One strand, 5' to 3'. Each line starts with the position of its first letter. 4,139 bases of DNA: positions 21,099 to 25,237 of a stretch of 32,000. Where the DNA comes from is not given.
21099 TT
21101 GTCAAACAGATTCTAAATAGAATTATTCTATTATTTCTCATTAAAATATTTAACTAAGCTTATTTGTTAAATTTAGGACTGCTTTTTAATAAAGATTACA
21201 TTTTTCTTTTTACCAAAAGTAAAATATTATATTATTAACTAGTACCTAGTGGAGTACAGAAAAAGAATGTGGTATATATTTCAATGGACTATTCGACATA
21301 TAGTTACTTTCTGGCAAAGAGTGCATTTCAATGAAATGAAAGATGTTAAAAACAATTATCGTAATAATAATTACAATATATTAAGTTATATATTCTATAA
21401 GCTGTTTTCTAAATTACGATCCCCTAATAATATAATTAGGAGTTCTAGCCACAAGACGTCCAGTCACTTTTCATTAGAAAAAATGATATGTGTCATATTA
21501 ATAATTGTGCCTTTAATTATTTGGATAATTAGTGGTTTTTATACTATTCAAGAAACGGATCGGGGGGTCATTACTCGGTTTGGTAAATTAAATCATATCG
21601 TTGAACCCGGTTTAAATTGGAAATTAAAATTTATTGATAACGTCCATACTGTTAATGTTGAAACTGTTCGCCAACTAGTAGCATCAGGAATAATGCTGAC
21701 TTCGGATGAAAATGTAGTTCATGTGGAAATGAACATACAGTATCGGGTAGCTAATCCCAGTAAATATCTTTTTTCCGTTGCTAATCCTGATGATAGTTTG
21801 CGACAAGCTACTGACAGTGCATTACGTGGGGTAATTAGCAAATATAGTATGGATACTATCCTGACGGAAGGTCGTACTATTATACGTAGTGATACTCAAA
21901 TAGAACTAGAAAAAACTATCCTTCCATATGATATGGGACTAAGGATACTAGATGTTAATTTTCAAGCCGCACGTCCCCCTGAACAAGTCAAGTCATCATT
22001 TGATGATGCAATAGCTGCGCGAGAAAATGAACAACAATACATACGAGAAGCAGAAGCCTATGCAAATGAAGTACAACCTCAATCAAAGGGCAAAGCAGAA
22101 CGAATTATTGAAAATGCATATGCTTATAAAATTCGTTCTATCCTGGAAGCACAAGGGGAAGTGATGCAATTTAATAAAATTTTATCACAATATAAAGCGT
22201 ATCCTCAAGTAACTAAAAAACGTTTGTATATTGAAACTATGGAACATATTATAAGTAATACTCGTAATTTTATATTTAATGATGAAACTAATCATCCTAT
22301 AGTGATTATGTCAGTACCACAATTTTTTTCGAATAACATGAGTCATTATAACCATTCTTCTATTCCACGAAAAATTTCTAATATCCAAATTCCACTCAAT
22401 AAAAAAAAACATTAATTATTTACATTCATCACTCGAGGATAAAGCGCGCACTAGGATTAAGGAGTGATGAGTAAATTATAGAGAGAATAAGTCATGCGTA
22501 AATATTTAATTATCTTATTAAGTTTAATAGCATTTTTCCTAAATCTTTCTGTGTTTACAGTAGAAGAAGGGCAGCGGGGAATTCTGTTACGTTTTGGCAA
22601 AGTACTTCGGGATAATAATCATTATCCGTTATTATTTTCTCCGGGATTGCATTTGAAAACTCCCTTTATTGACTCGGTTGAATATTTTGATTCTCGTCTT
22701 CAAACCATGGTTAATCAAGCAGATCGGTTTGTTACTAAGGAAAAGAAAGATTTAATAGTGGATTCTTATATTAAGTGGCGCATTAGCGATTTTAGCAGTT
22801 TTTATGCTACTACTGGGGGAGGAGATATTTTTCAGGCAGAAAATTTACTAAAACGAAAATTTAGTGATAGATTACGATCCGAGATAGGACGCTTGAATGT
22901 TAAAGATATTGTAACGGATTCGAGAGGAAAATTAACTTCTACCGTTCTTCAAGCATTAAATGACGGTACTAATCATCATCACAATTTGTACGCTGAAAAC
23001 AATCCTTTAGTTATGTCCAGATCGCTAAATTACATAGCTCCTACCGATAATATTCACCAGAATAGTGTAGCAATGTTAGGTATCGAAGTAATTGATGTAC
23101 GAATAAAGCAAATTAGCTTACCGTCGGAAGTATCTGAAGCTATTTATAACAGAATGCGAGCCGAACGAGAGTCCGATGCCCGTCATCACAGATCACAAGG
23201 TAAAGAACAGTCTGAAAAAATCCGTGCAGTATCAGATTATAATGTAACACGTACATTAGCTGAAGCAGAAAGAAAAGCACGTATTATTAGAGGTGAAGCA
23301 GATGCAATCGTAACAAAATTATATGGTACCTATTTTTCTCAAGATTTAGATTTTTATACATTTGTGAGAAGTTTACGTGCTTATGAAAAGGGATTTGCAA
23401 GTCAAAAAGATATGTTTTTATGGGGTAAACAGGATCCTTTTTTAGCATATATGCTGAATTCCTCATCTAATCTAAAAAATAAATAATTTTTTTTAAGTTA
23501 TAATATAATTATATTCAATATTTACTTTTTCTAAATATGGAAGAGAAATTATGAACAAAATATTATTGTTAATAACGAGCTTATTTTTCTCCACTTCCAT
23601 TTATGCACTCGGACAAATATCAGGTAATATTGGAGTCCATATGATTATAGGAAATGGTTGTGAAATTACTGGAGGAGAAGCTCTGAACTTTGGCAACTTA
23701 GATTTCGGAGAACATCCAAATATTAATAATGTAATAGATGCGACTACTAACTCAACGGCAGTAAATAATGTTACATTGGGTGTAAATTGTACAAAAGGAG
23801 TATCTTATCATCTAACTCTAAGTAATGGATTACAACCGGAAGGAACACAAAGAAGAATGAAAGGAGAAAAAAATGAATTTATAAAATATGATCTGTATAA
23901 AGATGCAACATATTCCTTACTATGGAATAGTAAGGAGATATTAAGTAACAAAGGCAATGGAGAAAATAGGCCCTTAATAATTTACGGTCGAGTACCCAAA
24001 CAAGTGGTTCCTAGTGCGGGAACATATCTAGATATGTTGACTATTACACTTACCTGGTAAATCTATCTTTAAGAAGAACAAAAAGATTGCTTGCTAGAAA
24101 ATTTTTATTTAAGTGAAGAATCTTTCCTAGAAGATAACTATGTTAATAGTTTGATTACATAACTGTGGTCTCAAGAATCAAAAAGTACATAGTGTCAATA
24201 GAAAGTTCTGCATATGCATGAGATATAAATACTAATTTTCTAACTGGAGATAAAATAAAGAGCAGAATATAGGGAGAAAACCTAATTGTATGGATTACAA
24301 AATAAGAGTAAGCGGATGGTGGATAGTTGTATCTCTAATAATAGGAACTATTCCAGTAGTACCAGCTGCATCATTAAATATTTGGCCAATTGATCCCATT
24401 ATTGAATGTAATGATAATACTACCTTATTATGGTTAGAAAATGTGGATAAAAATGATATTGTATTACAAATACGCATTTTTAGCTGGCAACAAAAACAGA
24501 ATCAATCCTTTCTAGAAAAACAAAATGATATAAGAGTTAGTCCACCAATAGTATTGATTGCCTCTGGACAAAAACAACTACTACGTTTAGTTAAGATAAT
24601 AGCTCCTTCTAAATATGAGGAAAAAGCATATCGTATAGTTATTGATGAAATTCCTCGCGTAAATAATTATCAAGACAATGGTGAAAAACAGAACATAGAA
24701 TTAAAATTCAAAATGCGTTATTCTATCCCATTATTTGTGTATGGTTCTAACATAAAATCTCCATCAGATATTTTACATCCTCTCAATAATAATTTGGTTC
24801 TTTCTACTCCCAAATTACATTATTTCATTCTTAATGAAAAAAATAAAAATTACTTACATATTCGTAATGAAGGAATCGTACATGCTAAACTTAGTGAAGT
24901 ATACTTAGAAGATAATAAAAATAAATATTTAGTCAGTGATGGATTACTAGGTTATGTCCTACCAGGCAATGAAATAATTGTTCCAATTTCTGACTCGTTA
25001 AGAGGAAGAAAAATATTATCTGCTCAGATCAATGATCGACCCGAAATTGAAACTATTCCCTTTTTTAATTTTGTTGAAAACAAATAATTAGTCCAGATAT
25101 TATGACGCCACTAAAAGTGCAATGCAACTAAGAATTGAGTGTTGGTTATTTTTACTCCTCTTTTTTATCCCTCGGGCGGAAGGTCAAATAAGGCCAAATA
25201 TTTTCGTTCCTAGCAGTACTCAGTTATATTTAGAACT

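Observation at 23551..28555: Apparently intact Csu-like (archaic/sigma-class) chaperone-usher pilus operon in an otherwise eroding symbiont-type genome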

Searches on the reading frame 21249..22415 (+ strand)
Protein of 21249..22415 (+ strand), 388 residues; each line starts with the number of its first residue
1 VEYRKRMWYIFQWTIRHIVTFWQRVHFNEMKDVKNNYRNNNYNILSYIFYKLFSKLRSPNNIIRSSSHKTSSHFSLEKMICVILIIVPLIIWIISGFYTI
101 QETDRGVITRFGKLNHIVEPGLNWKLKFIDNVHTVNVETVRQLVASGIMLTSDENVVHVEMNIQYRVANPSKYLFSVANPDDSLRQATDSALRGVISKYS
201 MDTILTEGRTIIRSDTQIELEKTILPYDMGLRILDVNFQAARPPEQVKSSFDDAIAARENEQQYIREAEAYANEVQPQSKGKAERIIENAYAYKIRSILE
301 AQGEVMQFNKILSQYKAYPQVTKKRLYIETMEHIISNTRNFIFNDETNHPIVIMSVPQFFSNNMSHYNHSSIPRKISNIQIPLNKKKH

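Call 9: search_protein_families(library=ncbifam, proteins=[window:21249-22415:+], max_evalue=1e-20)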
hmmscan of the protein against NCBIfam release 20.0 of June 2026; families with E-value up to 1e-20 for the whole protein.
window:21249-22415:+ (388 aa): 2 families
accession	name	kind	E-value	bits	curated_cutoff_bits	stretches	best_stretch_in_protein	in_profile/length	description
NF008181.0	PRK10930.1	equivalog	2e-148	494.6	660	1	38-366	34-365/419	FtsH protease activity modulator HflK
TIGR01933.1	hflK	equivalog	3.6e-108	360.9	159.4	1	97-353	1-257/261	FtsH protease activity modulator HflK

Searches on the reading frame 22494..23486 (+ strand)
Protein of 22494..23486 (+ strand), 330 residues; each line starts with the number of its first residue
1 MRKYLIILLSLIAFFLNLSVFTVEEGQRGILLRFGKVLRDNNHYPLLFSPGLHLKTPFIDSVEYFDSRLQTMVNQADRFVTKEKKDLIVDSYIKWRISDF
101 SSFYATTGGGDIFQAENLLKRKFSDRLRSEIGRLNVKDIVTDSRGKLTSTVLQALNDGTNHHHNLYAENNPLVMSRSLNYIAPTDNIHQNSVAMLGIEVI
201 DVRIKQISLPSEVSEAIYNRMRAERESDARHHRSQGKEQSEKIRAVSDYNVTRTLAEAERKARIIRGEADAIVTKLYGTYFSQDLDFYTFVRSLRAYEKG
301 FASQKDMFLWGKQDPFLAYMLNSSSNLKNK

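Call 9: search_protein_families(library=ncbifam, proteins=[window:22494-23486:+], max_evalue=1e-20)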
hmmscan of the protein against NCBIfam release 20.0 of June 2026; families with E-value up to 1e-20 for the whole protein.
window:22494-23486:+ (330 aa): 2 families
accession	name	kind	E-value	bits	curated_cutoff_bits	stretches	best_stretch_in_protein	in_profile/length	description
NF008259.0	PRK11029.1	equivalog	1.8e-145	484.1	427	1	1-325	1-331/334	protease modulator HflC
TIGR01932.1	hflC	equivalog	1.2e-108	362.7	134.4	1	1-320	1-317/318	protease modulator HflC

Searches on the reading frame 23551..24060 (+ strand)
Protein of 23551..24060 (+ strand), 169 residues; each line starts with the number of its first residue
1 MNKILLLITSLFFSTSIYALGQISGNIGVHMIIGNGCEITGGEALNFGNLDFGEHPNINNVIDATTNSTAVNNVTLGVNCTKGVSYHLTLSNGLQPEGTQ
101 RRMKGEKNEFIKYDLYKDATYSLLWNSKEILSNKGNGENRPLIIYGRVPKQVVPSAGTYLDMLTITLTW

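Call 3: search_protein_families(library=pfam, proteins=[window:23551-24060:+], max_evalue=0.1)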
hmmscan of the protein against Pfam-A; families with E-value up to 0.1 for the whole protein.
window:23551-24060:+ (169 aa): 1 family
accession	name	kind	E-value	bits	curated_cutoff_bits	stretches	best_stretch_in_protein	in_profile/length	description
PF05229.21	SCPU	-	6.3e-30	104.8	22.4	1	26-166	4-138/138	Spore Coat Protein U domain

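Call 4: search_protein_families(library=ncbifam, proteins=[window:23551-24060:+], max_evalue=0.1)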
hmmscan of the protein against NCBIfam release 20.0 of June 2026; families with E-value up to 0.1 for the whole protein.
window:23551-24060:+ (169 aa): 0 families

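Call 41: search_solved_structures(query=window:23551-24057:+, max_evalue=1, show_alignments=2)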
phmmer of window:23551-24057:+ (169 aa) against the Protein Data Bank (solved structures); distinct sequences matched with E-value up to 1: 5.
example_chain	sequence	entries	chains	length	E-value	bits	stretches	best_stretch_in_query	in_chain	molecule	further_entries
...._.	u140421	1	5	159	3.8e-21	78.7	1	21-169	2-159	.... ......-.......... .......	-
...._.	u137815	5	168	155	2.8e-07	33.6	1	23-168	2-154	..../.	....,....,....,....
6fjy_B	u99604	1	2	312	3.8e-07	33.2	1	74-127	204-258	Protein CsuE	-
5d6h_B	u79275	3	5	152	1.2e-05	28.3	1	38-168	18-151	CsuA/B | CsuA/B,CsuA/B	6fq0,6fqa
6fm5_A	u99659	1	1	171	1.8e-05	27.7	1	38-167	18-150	CsuA/B,CsuA/B,CsuA/B,CsuA/B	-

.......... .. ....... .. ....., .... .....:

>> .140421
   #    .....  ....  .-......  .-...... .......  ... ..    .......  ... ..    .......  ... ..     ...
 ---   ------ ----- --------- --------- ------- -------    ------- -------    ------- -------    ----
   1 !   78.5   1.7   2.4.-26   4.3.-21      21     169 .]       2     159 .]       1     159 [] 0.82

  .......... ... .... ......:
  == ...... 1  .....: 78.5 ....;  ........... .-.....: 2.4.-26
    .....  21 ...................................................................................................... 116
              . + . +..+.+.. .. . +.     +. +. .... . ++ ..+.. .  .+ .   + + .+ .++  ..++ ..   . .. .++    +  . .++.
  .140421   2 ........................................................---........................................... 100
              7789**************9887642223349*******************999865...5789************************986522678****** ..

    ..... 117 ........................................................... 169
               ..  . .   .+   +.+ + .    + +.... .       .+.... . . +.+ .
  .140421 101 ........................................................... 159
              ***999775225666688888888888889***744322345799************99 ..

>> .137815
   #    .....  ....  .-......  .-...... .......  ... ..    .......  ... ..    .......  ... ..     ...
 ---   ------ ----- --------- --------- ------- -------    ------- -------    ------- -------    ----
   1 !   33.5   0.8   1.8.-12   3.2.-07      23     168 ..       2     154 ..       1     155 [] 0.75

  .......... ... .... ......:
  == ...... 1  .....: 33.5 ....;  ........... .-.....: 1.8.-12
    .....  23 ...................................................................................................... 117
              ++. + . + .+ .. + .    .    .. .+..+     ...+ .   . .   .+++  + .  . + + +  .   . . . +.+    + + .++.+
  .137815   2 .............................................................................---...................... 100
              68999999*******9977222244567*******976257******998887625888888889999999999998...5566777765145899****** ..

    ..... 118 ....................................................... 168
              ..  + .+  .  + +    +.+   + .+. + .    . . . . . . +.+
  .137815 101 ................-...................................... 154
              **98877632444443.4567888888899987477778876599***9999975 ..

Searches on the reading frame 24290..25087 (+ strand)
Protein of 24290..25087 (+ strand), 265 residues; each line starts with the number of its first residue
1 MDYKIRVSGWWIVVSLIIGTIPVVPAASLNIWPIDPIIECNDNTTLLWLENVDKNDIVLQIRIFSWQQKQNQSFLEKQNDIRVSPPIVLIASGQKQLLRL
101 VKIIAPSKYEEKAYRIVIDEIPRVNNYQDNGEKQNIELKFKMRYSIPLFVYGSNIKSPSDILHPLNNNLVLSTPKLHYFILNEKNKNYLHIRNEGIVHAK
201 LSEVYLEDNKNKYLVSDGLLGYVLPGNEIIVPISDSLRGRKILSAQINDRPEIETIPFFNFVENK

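Call 3: search_protein_families(library=pfam, proteins=[window:24290-25087:+], max_evalue=0.1)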
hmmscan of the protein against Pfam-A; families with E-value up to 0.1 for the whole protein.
window:24290-25087:+ (265 aa): 1 family
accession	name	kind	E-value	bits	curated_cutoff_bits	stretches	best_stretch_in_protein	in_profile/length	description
PF00345.26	PapD_N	-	5.8e-15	55.8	23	1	39-151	12-121/126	Pili and flagellar-assembly chaperone, PapD N-terminal domain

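Call 4: search_protein_families(library=ncbifam, proteins=[window:24290-25087:+], max_evalue=0.1)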
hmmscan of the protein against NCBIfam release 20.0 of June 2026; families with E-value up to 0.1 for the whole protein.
window:24290-25087:+ (265 aa): 6 families
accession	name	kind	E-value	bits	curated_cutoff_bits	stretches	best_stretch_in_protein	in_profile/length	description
NF007392.0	PRK09918.1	subfamily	7.9e-05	22.1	183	1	26-157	29-146/236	fimbria/pilus chaperone family protein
NF011823.0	PRK15295.1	equivalog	0.001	18.4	309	1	34-145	27-135/227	fimbrial assembly chaperone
NF011827.0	PRK15299.1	equivalog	0.0011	18.5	375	1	25-142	20-135/227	fimbrial chaperone protein StiB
NF011755.1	PRK15208.1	exception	0.0013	18.1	360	1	47-200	38-188/225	long polar fimbrial biogenesis chaperone LpfB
NF011836.1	PRK15308.1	equivalog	0.0014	18.2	500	1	79-154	83-156/236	fimbrial chaperone TcfA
NF011758.0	PRK15211.1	equivalog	0.022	14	248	1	81-152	71-144/230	fimbrial chaperone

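Call 42: search_solved_structures(query=window:24290-25084:+, max_evalue=0.01, show_alignments=1)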
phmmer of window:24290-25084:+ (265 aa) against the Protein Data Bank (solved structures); distinct sequences matched with E-value up to 0.01: 2.
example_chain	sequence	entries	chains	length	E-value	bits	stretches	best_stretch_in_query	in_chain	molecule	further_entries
5d6h_A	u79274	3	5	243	9.3e-36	126.7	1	29-236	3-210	CsuC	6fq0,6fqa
6fjy_A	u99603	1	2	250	1e-35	126.6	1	29-236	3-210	CsuC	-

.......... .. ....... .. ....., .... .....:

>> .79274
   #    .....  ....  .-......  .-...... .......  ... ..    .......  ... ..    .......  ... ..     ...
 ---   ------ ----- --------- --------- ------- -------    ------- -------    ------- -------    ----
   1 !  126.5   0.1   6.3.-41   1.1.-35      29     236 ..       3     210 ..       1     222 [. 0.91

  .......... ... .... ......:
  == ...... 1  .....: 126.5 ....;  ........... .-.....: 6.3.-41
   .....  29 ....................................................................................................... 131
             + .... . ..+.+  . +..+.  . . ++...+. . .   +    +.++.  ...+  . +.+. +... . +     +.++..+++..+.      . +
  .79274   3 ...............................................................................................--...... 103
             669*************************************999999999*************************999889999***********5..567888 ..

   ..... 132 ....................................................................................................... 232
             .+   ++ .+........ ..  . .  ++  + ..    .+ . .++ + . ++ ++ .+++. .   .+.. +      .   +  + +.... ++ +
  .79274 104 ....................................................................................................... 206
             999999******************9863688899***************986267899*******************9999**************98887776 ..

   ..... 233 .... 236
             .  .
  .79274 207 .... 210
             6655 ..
